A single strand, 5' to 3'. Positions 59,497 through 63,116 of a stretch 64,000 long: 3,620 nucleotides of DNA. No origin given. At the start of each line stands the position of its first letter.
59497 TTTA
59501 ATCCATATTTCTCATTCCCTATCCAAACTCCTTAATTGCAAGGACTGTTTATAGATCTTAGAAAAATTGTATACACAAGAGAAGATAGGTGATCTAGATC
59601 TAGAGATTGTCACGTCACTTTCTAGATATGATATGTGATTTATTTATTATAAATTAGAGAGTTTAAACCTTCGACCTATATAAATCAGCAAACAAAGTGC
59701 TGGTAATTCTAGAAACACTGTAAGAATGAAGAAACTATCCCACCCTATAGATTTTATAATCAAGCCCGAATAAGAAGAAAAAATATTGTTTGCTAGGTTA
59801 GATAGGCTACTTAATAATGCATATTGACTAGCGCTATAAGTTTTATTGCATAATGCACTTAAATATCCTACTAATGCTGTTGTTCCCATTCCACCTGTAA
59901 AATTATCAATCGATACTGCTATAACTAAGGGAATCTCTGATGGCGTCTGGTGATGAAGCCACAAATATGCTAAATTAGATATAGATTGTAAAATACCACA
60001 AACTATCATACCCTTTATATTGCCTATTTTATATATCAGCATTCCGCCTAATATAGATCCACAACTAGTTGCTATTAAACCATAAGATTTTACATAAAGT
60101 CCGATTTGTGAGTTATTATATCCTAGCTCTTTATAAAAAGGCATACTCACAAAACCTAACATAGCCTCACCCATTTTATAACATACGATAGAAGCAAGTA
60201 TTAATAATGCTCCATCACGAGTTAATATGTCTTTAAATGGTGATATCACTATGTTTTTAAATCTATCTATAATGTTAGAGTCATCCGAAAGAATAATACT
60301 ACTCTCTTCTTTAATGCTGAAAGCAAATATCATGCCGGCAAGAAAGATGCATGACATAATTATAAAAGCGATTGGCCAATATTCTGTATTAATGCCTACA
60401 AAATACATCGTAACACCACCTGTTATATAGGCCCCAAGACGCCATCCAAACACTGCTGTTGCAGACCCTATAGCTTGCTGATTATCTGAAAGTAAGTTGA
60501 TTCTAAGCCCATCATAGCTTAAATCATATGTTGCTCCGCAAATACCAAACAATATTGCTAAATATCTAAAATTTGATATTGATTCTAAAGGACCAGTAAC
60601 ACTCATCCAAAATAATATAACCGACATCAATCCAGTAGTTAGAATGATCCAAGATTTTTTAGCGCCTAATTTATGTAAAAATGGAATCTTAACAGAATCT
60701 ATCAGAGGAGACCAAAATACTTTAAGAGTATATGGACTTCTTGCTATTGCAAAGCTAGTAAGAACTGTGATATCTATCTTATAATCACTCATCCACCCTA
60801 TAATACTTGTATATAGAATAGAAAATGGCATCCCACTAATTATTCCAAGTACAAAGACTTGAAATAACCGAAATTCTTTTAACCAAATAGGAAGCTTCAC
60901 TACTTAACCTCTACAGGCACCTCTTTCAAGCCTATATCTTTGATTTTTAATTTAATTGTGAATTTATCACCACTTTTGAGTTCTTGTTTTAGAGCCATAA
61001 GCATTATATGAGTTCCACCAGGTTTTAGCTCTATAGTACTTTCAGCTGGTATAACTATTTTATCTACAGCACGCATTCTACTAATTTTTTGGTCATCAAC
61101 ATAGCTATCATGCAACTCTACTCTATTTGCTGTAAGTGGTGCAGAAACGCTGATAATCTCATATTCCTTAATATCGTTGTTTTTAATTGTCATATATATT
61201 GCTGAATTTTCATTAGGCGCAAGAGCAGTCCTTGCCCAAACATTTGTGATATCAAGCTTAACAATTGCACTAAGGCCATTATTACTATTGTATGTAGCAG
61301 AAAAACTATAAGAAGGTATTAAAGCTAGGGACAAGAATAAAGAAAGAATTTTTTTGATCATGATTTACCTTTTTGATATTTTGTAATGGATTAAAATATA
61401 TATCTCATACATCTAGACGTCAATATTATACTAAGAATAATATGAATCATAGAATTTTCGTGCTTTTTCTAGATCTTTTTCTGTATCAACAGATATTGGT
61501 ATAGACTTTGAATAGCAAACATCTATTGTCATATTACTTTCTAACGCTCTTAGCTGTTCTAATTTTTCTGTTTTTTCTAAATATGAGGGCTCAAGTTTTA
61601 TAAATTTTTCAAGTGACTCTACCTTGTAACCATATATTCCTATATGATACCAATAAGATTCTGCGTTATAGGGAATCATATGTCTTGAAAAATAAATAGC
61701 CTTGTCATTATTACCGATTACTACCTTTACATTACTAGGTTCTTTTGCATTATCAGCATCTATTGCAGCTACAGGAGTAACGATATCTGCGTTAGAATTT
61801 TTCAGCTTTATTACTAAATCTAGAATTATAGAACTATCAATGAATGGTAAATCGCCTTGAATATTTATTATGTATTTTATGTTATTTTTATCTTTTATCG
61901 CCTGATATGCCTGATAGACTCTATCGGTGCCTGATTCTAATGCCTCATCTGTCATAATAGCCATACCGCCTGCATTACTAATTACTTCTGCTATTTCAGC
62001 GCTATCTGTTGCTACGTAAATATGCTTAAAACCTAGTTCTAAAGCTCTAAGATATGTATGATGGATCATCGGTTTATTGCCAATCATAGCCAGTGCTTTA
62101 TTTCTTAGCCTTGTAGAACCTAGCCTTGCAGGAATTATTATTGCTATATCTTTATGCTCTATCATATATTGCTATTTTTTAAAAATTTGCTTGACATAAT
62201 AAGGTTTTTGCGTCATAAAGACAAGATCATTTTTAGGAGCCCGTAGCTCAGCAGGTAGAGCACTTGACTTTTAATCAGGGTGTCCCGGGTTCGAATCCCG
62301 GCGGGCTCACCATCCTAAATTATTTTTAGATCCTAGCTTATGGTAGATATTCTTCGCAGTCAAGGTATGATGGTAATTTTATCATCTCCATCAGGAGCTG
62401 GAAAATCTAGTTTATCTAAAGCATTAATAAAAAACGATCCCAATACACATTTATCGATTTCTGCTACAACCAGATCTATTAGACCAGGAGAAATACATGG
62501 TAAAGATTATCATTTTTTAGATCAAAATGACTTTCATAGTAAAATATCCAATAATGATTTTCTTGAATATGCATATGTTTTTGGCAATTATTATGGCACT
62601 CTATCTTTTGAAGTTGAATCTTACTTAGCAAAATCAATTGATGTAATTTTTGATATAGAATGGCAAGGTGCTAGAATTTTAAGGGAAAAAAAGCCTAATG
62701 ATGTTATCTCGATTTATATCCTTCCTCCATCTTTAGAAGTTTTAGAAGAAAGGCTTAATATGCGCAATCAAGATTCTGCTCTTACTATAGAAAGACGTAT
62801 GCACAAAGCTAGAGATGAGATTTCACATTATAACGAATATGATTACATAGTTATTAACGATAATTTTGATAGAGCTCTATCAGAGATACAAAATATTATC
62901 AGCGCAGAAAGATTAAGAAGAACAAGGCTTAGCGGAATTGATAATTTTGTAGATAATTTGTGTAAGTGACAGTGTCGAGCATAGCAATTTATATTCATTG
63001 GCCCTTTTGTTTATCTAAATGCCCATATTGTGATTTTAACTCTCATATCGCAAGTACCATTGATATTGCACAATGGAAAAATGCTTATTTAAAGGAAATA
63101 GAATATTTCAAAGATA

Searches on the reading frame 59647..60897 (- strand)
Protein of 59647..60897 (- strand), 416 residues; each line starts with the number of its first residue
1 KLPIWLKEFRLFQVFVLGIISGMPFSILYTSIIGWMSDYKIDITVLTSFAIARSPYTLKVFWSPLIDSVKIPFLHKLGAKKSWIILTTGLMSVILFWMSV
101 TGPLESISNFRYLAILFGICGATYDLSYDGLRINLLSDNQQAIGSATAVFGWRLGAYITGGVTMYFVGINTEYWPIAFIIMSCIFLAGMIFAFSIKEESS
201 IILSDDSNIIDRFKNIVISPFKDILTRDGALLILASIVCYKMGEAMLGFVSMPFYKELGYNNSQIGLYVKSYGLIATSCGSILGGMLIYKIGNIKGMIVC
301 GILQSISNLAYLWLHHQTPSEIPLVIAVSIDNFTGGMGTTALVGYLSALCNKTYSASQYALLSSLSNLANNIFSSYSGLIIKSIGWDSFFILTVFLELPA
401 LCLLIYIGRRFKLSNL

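Call 51: search_protein_families(library=pfam, proteins=[window:59647-60897:-], max_evalue=0.00001)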
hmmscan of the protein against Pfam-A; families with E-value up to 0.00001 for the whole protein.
window:59647-60897:- (416 aa): 2 families
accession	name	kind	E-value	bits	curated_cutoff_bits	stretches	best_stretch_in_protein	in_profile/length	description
PF07690.21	MFS_1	-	1.6e-18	67.2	33.4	2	235-406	3-171/347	Major Facilitator Superfamily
PF13000.13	Acatn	-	1.9e-09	37.1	23.7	1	14-155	5-166/546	Acetyl-coenzyme A transporter 1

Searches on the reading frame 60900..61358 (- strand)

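Call 51: search_protein_families(library=pfam, proteins=[window:60900-61358:-], max_evalue=0.00001)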
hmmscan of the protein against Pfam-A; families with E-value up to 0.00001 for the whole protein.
window:60900-61358:- (152 aa): 1 family
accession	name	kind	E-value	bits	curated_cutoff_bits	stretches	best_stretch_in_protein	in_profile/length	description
PF04314.18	PCuAC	-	3e-31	108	29.4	1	37-143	1-105/109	Copper chaperone PCu(A)C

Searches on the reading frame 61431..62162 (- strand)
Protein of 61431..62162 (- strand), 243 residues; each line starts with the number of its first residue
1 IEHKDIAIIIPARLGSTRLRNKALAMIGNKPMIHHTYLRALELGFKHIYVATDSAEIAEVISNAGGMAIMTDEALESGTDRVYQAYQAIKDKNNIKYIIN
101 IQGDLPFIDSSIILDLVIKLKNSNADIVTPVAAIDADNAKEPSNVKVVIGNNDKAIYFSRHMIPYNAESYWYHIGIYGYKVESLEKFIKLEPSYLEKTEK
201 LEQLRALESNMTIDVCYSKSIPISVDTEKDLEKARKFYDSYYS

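Call 51: search_protein_families(library=pfam, proteins=[window:61431-62162:-], max_evalue=0.00001)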
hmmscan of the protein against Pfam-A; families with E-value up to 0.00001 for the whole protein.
window:61431-62162:- (243 aa): 2 families
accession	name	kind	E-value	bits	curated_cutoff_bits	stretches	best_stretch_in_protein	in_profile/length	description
PF02348.25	CTP_transf_3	-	3.6e-54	184.3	22.6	1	7-213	1-217/217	Cytidylyltransferase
PF12804.13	NTP_transf_3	-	2e-11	44.8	27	1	13-133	11-124/160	MobA-like NTP transferase domain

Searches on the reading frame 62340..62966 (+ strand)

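Call 51: search_protein_families(library=pfam, proteins=[window:62340-62966:+], max_evalue=0.00001)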
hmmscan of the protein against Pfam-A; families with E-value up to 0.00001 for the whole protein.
window:62340-62966:+ (209 aa): 1 family
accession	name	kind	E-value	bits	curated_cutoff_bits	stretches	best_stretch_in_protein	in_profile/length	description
PF00625.27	Guanylate_kin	-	3.9e-53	180.3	25.2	1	11-189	4-181/182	Guanylate kinase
